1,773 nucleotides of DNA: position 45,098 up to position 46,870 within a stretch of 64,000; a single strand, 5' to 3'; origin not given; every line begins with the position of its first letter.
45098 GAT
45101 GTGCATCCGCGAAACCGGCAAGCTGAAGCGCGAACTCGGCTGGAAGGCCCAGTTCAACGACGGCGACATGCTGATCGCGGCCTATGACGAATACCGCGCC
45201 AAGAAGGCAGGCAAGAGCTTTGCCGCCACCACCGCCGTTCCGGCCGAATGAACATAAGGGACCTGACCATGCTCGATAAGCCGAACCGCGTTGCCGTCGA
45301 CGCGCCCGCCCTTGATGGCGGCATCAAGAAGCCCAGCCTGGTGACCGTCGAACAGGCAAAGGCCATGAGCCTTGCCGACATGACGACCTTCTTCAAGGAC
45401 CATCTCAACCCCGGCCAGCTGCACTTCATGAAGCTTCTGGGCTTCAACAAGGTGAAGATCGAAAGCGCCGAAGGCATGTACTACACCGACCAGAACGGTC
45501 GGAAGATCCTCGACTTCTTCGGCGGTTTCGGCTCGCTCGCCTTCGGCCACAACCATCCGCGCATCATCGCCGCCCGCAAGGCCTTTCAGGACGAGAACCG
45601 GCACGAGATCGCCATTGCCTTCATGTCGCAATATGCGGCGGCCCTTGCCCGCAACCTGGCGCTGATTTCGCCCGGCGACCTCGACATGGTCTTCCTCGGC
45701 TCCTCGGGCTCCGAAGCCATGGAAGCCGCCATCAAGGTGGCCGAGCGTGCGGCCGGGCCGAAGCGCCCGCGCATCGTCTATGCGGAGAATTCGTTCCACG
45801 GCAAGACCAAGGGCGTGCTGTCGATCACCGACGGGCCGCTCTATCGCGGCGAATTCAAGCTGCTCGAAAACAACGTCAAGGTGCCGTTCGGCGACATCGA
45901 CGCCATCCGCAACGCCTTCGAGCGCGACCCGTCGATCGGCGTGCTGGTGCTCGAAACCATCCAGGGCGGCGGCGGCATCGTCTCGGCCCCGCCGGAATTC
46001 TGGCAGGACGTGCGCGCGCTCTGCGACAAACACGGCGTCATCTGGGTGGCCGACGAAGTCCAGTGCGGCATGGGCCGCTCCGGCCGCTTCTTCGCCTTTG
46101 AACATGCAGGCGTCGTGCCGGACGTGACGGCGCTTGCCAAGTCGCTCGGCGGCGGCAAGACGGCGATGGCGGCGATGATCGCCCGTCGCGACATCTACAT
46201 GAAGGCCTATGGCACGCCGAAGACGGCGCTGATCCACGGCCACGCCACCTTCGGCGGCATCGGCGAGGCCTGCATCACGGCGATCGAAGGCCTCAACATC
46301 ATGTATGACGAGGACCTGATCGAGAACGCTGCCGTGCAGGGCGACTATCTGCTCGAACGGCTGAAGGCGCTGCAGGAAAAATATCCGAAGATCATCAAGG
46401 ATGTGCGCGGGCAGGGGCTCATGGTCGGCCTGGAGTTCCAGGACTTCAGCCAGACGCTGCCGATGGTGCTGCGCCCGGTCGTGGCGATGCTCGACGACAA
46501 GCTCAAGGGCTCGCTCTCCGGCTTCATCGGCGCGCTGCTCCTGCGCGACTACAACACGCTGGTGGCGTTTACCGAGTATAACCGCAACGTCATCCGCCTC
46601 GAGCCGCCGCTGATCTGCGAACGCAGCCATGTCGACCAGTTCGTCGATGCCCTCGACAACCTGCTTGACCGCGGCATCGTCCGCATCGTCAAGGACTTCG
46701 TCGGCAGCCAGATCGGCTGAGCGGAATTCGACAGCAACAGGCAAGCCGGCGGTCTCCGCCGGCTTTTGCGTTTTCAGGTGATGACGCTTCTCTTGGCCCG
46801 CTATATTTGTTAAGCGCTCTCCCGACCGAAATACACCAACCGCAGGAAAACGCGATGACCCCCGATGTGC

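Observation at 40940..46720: Five-gene operon for a polyprenyl-phosphate-linked pentose (arabinose-like or aminopentose) donor, with an unusual class-III aminotransferase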

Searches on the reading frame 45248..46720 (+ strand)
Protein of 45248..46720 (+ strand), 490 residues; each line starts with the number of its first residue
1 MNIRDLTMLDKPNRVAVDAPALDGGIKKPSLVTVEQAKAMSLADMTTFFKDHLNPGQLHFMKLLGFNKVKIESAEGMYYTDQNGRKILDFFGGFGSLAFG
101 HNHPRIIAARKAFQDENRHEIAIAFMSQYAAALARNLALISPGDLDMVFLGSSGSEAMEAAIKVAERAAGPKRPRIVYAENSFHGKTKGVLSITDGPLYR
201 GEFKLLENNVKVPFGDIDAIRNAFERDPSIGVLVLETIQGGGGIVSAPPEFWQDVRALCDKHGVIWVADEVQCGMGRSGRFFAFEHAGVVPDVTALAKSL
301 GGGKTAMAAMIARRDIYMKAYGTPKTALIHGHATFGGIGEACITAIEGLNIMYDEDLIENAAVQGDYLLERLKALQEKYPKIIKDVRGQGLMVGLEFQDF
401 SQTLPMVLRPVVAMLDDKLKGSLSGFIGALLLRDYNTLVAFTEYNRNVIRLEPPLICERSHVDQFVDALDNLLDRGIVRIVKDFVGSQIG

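Call 3: search_protein_families(library=pfam, proteins=[window:45248-46720:+], max_evalue=0.01)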
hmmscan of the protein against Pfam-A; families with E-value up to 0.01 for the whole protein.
window:45248-46720:+ (490 aa): 2 families
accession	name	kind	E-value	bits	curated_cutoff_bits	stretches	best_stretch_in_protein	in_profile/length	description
PF00202.27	Aminotran_3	-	4.7e-85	286.1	30.5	1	69-472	11-402/403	Aminotransferase class-III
PF00155.27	Aminotran_1_2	-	0.00031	20.5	19.7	1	97-279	11-195/361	Aminotransferase class I and II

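Call 4: search_protein_families(library=ncbifam, proteins=[window:45248-46720:+], max_evalue=0.01)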
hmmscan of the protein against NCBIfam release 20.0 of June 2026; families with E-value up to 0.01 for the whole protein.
window:45248-46720:+ (490 aa): 69 families (the best 25 are shown)
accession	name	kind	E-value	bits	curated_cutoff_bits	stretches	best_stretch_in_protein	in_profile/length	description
NF053554.1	prodigi_MAP_PigE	equivalog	4.1e-107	359.5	850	2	36-409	370-740/837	prodigiosin MAP biosynthesis aminotransferase PigE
NF008570.0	PRK11522.1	equivalog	2.7e-89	299.9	612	1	32-399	31-402/464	putrescine aminotransferase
TIGR00707.1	argD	subfamily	3.5e-80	269.7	410.05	1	61-400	3-332/381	acetylornithine/succinylornithine family transaminase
NF002325.0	PRK01278.1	subfamily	9e-78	261.6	372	1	67-404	13-343/395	acetylornithine transaminase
NF002874.0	PRK03244.1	equivalog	7e-76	255.6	457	1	59-398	17-342/399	acetylornithine transaminase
NF005993.0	PRK08117.1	subfamily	9.4e-75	251.8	574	2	226-473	204-427/433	aspartate aminotransferase family protein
NF004426.0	PRK05769.1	equivalog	2.7e-72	244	552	2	230-474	222-438/441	acetyl ornithine aminotransferase family protein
TIGR03372.1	putres_am_tran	equivalog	8.1e-72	242.5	658.65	1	35-399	22-390/442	putrescine aminotransferase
NF002797.0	PRK02936.1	equivalog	6.4e-68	229.2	496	1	68-475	12-379/385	acetylornithine transaminase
NF005102.0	PRK06541.1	equivalog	3.5e-65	220.3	574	2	223-475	213-455/460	aspartate aminotransferase family protein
TIGR00508.1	bioA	equivalog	5.2e-65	219.7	405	1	67-402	13-367/419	adenosylmethionine--8-amino-7-oxononanoate transaminase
NF003468.0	PRK05093.1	subfamily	3.4e-63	213.7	522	1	74-399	30-347/405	acetylornithine/succinyldiaminopimelate transaminase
TIGR01885.1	Orn_aminotrans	equivalog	1.8e-62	211.4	378.4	1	69-471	21-399/402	ornithine--oxo-acid transaminase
NF042418.1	LysJ_Th_th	equivalog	2.4e-62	211.1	700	1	71-402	22-339/386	[LysW]-aminoadipate semialdehyde transaminase LysJ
NF003145.0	PRK04073.1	equivalog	1.5e-61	208.1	656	1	69-401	24-349/396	ornithine--oxo-acid transaminase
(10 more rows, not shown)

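Call 21: search_solved_structures(query=window:45248-46720:+, max_evalue=1e-30)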
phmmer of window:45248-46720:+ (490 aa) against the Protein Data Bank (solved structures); distinct sequences matched with E-value up to 1e-30: 104 (the best 60 are shown).
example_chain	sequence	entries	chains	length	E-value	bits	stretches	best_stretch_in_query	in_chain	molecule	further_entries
4ppm_A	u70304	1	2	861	2.1e-76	260.9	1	42-399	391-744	Aminotransferase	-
4uox_A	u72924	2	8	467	1e-67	232.2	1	27-399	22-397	PUTRESCINE AMINOTRANSFERASE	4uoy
8r2p_A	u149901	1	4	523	1.1e-67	232.1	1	15-399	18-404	Putrescine aminotransferase,Immunoglobulin G-binding protein A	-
5h7d_A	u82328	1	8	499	1.6e-67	231.5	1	33-399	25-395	Putrescine aminotransferase,Immunoglobulin G-binding protein A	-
8cpl_A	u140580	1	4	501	1.6e-67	231.5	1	33-399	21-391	Putrescine aminotransferase,Immunoglobulin G-binding protein A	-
5x3f_A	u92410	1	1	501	1.6e-67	231.5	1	33-399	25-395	Putrescine aminotransferase,Immunoglobulin G-binding protein A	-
2ord_A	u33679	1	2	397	1.4e-55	192.2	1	74-399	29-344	Acetylornithine aminotransferase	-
2e54_A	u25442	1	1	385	1.7e-55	191.9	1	75-399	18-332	Acetylornithine aminotransferase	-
1vef_A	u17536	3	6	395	2.6e-54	188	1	72-400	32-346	Acetylornithine/acetyl-lysine aminotransferase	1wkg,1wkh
3nx3_A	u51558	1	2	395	1.1e-53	185.9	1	68-398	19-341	Acetylornithine aminotransferase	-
7vno_A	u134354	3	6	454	7e-52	180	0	231-406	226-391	454aa long hypothetical 4-aminobutyrate aminotransferase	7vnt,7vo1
4jey_A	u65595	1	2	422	7.3e-50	173.3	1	75-398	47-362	Acetylornithine/succinyldiaminopimelate aminotransferase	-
2pb0_A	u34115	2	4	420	7.4e-50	173.3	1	75-398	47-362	Acetylornithine/succinyldiaminopimelate aminotransferase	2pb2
4jez_A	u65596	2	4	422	1.3e-49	172.5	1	75-398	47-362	Acetylornithine/succinyldiaminopimelate aminotransferase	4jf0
4jex_A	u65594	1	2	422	1.4e-49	172.4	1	75-398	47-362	Acetylornithine/succinyldiaminopimelate aminotransferase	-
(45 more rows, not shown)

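Call 27: find_homologous_proteins(query=window:45248-46720:+)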
Query window:45248-46720:+ (490 aa): 4859 proteins with E <= 0.001 among 8000 candidates; the best 120 are listed.
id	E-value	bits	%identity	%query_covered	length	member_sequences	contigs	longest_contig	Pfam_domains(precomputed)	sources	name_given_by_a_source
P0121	0.0e+0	1021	93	99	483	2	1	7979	PF00202.28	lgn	-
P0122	1.2e-296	1002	90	100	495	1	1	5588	PF00202.28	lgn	-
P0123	1.7e-296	1001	89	100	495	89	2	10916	PF00202.28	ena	-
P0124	4.0e-295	997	90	99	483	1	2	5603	PF00202.28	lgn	-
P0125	1.3e-293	992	89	99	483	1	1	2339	PF00202.28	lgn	-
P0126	1.5e-288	975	88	98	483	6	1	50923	PF00202.28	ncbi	-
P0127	1.7e-288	975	88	99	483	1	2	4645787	PF00202.28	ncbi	-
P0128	3.0e-288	974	87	100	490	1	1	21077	PF00202.28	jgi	jgi:acetylornithine/succinyldiaminopimelate/putrescine aminotransferase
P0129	3.3e-288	974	88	99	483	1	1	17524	PF00202.28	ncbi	-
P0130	4.2e-288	974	87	100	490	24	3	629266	PF00202.28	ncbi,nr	ncbi:aminotransferase class III [Rhizobium sp. Root73]|nr:aminotransferase class III [Rhizobium sp. 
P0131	4.7e-288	974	87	100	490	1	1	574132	PF00202.28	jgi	jgi:acetylornithine/succinyldiaminopimelate/putrescine aminotransferase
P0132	2.2e-287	971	87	100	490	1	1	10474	PF00202.28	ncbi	-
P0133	3.0e-287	971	87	100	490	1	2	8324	PF00202.28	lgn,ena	-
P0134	3.1e-287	971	86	99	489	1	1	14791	PF00202.28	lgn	-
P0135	4.6e-287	970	87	100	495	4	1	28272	PF00202.28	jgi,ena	-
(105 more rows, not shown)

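Call 39: search_dna_similar(query=window:45248-46720:+, collection=plasmids, mode=protein, max_rows=30, max_evalue=1e-60)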
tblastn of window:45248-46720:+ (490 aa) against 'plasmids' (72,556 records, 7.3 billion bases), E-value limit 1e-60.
Records with a match: 150; places in all: 150; records where one place covers at least 80% of the query: 150.
Best place of each record, by identity: 60-80% 1; <60% 149.
By first word of the organism name: Ralstonia 126; Escherichia 4; Streptomyces 3; Thioclava 3; Klebsiella 2; Methylocystis 2; Neorhizobium 1; Pseudorhodobacter 1; Paraburkholderia 1; Haematobacter 1; and 6 more.
By predicted mobility (MOB-suite, as given by PLSDB): mobilizable 101; non-mobilizable 49.
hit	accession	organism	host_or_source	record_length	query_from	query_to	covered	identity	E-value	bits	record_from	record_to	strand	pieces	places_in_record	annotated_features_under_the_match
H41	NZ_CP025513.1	Neorhizobium sp. SOG26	Oryza glumipatula,Whole ...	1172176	19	489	96%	74.1%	0e+0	747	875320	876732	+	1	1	none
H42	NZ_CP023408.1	Streptomyces fungicidicus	Pig,cell culture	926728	20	474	93%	34.7%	2e-66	239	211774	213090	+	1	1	aspartate aminotransferase family protein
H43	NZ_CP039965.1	Pseudorhodobacter turbinis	single bacterial isolate,Turban shell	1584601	48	470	86%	36.3%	1e-68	246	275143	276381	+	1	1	record has no annotation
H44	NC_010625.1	Paraburkholderia phymatum STM815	-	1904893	15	474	94%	33.3%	2e-62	227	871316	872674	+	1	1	record has no annotation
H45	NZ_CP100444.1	Streptomyces rimosus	pure culture,OTC cluster deletion ...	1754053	44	474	88%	35.3%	1e-65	237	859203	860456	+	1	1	record has no annotation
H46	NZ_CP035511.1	Haematobacter massiliensis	single cell,human skin swab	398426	44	483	90%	34.5%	1e-65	236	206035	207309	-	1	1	aminotransferase class III-fold pyridoxal phosphate-dependent enzyme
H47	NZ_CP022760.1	Ralstonia solanacearum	Solanum tuberosum,single cell,Potato ...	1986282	49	483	89%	34.8%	2e-70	251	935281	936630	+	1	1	none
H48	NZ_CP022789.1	Ralstonia solanacearum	Solanum tuberosum,single cell,Potato ...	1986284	49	483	89%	34.8%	2e-70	251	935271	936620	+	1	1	none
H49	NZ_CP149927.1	Thioclava sp. GXIMD4216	-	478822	16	469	93%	33.3%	2e-67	242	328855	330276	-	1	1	aminotransferase class III-fold pyridoxal phosphate-dependent enzyme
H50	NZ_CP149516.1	Thioclava sp. GXIMD4215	pure culture,mangrove soil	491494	16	469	93%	33.3%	2e-67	242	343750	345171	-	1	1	aminotransferase class III-fold pyridoxal phosphate-dependent enzyme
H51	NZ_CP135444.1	Thioclava sp. FTW29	-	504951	16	469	93%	33.3%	2e-67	242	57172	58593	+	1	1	aminotransferase class III-fold pyridoxal phosphate-dependent enzyme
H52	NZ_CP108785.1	Embleya sp. NBC_00888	-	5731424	31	485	93%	33.2%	5e-65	235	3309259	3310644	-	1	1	none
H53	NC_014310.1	Ralstonia solanacearum PSI07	-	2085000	49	483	89%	34.5%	3e-70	250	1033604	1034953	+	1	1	none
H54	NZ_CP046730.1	Ralstonia syzygii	tobacco,cell culture,leaf veins ...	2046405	49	483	89%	34.3%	5e-69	246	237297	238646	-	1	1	none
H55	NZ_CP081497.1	Streptomyces sp. BHT-5-2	whole organism,plant soil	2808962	52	474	86%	35.1%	2e-65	236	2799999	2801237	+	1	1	none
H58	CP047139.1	Ralstonia solanacearum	Potato,Single cell,tuber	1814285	49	483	89%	34.1%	7e-69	246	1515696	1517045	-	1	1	aminotransferase class III-fold pyridoxal phosphate-dependent enzyme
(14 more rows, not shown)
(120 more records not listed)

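Call 86: get_annotated_region(hit=H58, flank=6000)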
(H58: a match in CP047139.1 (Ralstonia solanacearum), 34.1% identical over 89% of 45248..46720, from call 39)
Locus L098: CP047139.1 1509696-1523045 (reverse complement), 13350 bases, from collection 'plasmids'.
description: Ralstonia solanacearum strain CFBP 8695 plasmid unnamed, complete sequence
organism: Ralstonia solanacearum (NCBI taxid 305)
taxonomy: Bacteria; Pseudomonadota; Betaproteobacteria; Burkholderiales; Burkholderiaceae; Ralstonia; Ralstonia solanacearum
host: -; source: Potato,Single cell,tuber; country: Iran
typing (MOB-suite, as given by PLSDB): mobilizable; relaxase MOBP
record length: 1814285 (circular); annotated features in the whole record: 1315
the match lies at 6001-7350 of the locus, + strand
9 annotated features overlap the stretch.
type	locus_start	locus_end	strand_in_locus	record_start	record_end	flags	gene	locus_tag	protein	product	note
CDS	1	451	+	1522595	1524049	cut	-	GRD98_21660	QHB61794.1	DHA2 family efflux MFS transporter permease subunit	-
CDS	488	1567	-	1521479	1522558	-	-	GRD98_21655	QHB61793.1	hypothetical protein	-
CDS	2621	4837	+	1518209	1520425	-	-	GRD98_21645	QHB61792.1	decarboxylase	-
CDS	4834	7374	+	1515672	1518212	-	-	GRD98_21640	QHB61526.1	aminotransferase class III-fold pyridoxal phosphate-dependent enzyme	-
CDS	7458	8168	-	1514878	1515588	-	-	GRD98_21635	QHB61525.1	SDR family oxidoreductase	-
CDS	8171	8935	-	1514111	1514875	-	-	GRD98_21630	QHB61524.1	DeoR family transcriptional regulator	-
CDS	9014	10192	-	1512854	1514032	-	-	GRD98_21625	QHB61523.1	glycosyl hydrolase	-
CDS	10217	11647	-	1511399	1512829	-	-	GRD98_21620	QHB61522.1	sodium:solute symporter family protein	-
CDS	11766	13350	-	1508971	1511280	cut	pdxA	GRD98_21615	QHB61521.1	4-hydroxythreonine-4-phosphate dehydrogenase PdxA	-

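Call 87: get_annotated_region(hit=H49, flank=6000)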
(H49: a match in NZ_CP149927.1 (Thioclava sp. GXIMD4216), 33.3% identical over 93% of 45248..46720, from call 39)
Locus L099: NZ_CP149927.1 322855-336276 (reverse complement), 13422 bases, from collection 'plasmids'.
description: Thioclava sp. GXIMD4216 plasmid p2, complete sequence
organism: Thioclava sp. GXIMD4216 (NCBI taxid 3131929)
taxonomy: Bacteria; Pseudomonadota; Alphaproteobacteria; Rhodobacterales; Paracoccaceae; Thioclava; Thioclava sp. GXIMD4216
host: -; source: -; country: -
typing (MOB-suite, as given by PLSDB): non-mobilizable
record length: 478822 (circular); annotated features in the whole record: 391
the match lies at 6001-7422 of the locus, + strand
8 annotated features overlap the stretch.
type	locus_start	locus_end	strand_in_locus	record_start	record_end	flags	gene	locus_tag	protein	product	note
CDS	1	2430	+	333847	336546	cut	-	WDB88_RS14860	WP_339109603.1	PEP/pyruvate-binding domain-containing protein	GO:0016310 - phosphorylation [Evidence IEA]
CDS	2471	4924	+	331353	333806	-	-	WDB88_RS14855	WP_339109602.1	hypothetical protein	-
CDS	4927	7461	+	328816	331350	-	-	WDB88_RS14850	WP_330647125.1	aminotransferase class III-fold pyridoxal phosphate-dependent enzyme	-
CDS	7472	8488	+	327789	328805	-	-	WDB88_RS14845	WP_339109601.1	methyltransferase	-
CDS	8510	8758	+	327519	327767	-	-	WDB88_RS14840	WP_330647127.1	acyl carrier protein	GO:0006633 - fatty acid biosynthetic process [Evidence IEA]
CDS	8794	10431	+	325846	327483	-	-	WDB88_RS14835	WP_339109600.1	aminotransferase class I/II-fold pyridoxal phosphate-dependent enzyme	GO:0009058 - biosynthetic process [Evidence IEA]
CDS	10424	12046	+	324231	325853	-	-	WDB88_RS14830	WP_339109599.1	AMP-binding protein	-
CDS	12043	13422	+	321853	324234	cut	-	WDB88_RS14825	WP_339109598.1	beta-ketoacyl synthase N-terminal-like domain-containing protein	-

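Call 101: search_protein_representatives(protein=window:45248-46720:+)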
Query: 490 residues. Proteins with E-value up to 0.001 (for the whole library): 34862; up to 1e-10: 16103; up to 1e-30: 2560. The best 150 are listed.
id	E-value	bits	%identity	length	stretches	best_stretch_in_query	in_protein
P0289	8.5e-242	819.4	76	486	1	19-486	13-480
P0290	1.2e-119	416.7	46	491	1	36-486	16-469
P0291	3.2e-115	402.0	79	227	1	265-490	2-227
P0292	1.2e-111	390.2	76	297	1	61-287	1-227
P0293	2.9e-110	385.7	53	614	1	28-333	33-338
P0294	7.8e-107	374.4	64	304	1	27-314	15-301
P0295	6.7e-103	361.4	52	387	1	158-485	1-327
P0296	2.6e-99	349.6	42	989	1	47-483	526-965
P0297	1.1e-95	337.7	40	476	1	38-485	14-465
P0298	2.3e-95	336.6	40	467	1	28-480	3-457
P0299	2.8e-95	336.3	71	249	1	18-229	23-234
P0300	3.5e-95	336.0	39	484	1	45-490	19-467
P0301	2.1e-94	333.4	39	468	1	36-488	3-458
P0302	4.0e-94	332.5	40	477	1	28-485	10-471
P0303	9.1e-94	331.3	48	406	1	125-485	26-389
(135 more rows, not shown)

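Call 102: find_encoding_contigs(protein=P0290, flank=10000, max_places=2)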
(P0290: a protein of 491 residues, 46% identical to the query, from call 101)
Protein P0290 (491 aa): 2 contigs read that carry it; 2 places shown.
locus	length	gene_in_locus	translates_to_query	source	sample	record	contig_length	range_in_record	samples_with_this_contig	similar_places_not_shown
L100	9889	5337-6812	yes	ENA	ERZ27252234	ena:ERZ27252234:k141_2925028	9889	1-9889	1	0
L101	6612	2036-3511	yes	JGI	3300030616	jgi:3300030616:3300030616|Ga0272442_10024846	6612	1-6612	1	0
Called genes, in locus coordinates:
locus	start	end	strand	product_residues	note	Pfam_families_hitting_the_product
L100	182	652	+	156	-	PF06803:DUF1232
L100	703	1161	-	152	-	-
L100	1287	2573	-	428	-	PF13650:Asp_protease_2 (faint), PF13975:gag-asp_proteas (faint)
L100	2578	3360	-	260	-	-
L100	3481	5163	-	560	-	PF13476:AAA_23 (faint), PF00005:ABC_tran, PF02463:SMC_N (faint), PF13304:AAA_21 (faint), PF12848:ABC_tran_Xtn, PF00005:ABC_tran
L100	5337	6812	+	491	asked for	PF00202:Aminotran_3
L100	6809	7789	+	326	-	PF01073:3Beta_HSD, PF01370:Epimerase, PF02719:Polysacc_synt_2 (faint), PF04321:RmlD_sub_bind, PF05368:NmrA (weak), PF13460:NAD_binding_10, PF16363:GDP_Man_Dehyd, PF07993:NAD_binding_4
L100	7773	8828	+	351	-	PF01073:3Beta_HSD, PF01370:Epimerase, PF02719:Polysacc_synt_2 (weak), PF04321:RmlD_sub_bind, PF05368:NmrA (weak), PF16363:GDP_Man_Dehyd, PF13460:NAD_binding_10, PF07993:NAD_binding_4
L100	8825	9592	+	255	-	PF13489:Methyltransf_23, PF13847:Methyltransf_31, PF08241:Methyltransf_11, PF08242:Methyltransf_12, PF13649:Methyltransf_25 (weak)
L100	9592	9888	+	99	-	?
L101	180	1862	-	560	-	PF13476:AAA_23 (faint), PF00005:ABC_tran, PF02463:SMC_N (faint), PF13304:AAA_21 (faint), PF12848:ABC_tran_Xtn, PF00005:ABC_tran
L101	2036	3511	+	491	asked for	PF00202:Aminotran_3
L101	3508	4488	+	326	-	PF01073:3Beta_HSD, PF01370:Epimerase, PF02719:Polysacc_synt_2 (faint), PF04321:RmlD_sub_bind, PF05368:NmrA (weak), PF13460:NAD_binding_10, PF16363:GDP_Man_Dehyd, PF07993:NAD_binding_4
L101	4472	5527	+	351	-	PF01073:3Beta_HSD, PF01370:Epimerase, PF02719:Polysacc_synt_2 (weak), PF04321:RmlD_sub_bind, PF05368:NmrA (weak), PF16363:GDP_Man_Dehyd, PF13460:NAD_binding_10, PF07993:NAD_binding_4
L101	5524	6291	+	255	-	PF13489:Methyltransf_23, PF13847:Methyltransf_31, PF08241:Methyltransf_11, PF08242:Methyltransf_12, PF13649:Methyltransf_25 (weak)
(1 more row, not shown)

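Call 105: find_encoding_contigs(protein=P0297, flank=10000, max_places=1)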
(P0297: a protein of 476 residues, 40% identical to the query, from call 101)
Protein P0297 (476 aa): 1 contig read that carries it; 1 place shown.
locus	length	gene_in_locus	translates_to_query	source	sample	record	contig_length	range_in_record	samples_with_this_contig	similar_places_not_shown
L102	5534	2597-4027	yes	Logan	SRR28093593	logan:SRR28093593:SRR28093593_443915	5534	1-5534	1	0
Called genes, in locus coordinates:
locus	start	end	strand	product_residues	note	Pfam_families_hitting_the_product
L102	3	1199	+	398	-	?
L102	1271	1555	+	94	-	-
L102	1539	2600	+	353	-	PF04055:Radical_SAM, PF13353:Fer4_12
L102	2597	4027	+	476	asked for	PF00202:Aminotran_3, PF00155:Aminotran_1_2 (weak)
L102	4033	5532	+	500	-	?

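Call 106: find_encoding_contigs(protein=P0298, flank=10000, max_places=1)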
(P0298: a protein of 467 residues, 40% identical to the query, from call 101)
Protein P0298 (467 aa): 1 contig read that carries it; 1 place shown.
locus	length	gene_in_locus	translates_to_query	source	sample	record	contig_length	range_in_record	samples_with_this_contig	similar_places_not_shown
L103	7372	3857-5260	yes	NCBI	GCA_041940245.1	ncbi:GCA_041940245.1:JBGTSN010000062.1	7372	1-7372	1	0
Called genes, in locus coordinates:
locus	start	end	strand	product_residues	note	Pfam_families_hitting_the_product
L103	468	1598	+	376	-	-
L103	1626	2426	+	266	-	PF00535:Glycos_transf_2, PF10111:Glyco_tranf_2_2, PF13641:Glyco_tranf_2_3 (weak)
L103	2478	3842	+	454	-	PF01565:FAD_binding_4, PF04030:ALO (weak)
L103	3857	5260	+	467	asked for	PF00202:Aminotran_3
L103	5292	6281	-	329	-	PF03462:PCRF, PF00472:RF-1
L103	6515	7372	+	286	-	?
